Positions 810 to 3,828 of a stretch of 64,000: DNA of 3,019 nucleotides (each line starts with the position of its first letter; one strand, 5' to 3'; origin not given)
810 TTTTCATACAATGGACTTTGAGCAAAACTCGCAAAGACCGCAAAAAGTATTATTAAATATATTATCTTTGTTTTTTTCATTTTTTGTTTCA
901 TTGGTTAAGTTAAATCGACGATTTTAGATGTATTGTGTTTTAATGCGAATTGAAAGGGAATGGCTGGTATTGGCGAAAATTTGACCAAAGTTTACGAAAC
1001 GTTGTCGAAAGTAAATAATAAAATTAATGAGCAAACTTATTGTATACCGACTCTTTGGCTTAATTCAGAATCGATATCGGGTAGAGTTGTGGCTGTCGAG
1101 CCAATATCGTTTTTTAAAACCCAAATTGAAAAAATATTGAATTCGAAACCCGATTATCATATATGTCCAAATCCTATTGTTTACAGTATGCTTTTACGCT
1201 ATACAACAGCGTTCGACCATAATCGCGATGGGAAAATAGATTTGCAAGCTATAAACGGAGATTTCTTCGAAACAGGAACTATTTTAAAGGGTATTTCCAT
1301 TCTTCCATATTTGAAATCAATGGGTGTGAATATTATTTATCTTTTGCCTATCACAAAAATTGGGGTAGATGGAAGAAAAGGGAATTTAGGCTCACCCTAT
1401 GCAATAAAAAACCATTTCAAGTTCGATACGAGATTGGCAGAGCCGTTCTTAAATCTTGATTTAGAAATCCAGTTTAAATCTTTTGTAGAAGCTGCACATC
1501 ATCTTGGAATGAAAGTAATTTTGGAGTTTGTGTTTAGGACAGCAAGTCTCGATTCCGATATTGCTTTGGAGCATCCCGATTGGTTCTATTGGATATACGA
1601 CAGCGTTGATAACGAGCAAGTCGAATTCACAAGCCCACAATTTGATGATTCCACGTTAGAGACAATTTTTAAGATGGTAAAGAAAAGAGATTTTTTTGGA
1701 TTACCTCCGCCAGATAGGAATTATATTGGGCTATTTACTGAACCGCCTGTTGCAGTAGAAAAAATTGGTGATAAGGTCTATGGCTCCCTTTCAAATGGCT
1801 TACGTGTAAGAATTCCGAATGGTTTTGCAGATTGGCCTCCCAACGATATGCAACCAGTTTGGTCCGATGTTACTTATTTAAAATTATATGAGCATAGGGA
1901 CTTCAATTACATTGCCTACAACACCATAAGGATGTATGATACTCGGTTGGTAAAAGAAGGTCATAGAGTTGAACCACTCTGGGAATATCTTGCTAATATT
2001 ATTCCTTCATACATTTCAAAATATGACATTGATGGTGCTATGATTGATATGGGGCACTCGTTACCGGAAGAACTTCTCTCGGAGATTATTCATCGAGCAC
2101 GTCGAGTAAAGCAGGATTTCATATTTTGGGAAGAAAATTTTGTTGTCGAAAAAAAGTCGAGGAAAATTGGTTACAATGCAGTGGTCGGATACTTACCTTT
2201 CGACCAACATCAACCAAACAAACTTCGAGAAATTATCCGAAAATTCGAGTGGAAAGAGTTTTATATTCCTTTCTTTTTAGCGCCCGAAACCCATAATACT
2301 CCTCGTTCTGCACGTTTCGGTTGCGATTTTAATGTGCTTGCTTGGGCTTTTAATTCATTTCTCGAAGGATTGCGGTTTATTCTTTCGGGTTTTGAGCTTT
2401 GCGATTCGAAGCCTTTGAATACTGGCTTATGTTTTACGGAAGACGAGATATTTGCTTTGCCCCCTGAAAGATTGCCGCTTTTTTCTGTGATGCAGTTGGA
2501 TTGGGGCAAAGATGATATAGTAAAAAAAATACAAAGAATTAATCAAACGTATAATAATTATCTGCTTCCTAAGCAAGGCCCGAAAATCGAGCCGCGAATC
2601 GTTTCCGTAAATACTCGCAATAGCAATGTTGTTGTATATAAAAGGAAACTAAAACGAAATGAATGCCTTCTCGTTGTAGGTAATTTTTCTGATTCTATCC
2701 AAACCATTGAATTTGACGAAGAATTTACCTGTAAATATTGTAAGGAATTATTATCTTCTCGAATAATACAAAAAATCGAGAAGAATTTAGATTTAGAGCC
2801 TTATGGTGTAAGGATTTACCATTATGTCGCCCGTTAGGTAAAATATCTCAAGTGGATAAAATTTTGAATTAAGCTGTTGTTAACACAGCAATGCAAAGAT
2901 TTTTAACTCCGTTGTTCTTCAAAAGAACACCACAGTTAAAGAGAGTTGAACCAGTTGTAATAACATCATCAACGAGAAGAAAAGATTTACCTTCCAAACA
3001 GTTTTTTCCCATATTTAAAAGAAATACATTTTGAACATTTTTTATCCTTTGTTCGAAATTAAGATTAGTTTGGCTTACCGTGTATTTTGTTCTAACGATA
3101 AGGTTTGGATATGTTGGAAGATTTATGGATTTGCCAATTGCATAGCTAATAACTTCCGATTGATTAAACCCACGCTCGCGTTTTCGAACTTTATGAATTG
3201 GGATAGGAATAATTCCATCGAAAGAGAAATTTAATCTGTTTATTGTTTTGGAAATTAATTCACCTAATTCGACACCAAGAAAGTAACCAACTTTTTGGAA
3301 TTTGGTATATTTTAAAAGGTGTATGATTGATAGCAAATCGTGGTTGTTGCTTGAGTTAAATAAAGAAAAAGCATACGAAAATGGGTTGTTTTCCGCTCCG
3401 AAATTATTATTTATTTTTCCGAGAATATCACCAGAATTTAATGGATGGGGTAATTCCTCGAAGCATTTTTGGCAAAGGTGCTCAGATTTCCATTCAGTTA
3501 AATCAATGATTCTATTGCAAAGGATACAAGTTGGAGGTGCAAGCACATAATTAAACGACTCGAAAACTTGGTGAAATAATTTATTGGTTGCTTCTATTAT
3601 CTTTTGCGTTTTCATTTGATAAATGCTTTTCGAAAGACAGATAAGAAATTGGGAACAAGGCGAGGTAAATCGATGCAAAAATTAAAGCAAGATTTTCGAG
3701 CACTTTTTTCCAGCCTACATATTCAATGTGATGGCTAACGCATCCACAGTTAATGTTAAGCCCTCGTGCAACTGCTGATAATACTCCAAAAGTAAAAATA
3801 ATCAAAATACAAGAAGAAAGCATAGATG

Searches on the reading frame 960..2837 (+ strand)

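Call 55: search_protein_families(library=pfam, proteins=[window:960-2837:+], max_evalue=0.00001)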
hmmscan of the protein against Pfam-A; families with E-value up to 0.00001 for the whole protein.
window:960-2837:+ (625 aa): 3 families
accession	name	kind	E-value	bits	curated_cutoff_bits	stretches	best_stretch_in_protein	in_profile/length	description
PF00128.31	Alpha-amylase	-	1.4e-06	28.3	22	1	106-366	16-191/446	Alpha amylase, catalytic domain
PF14701.12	hDGE_amylase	-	3.2e-06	27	27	0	115-211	28-119/439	Glycogen debranching enzyme, glucanotransferase domain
PF16657.11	Malt_amylase_C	-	4.8e-06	27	27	1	550-619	6-75/75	Maltogenic Amylase, C-terminal domain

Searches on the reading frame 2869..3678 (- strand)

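Call 55: search_protein_families(library=pfam, proteins=[window:2869-3678:-], max_evalue=0.00001)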
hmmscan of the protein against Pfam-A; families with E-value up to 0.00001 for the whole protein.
window:2869-3678:- (269 aa): 1 family
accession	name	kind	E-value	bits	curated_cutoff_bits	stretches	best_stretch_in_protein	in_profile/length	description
PF00156.33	Pribosyltran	-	4.4e-07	29.8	26.3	1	223-266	80-123/158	Phosphoribosyl transferase domain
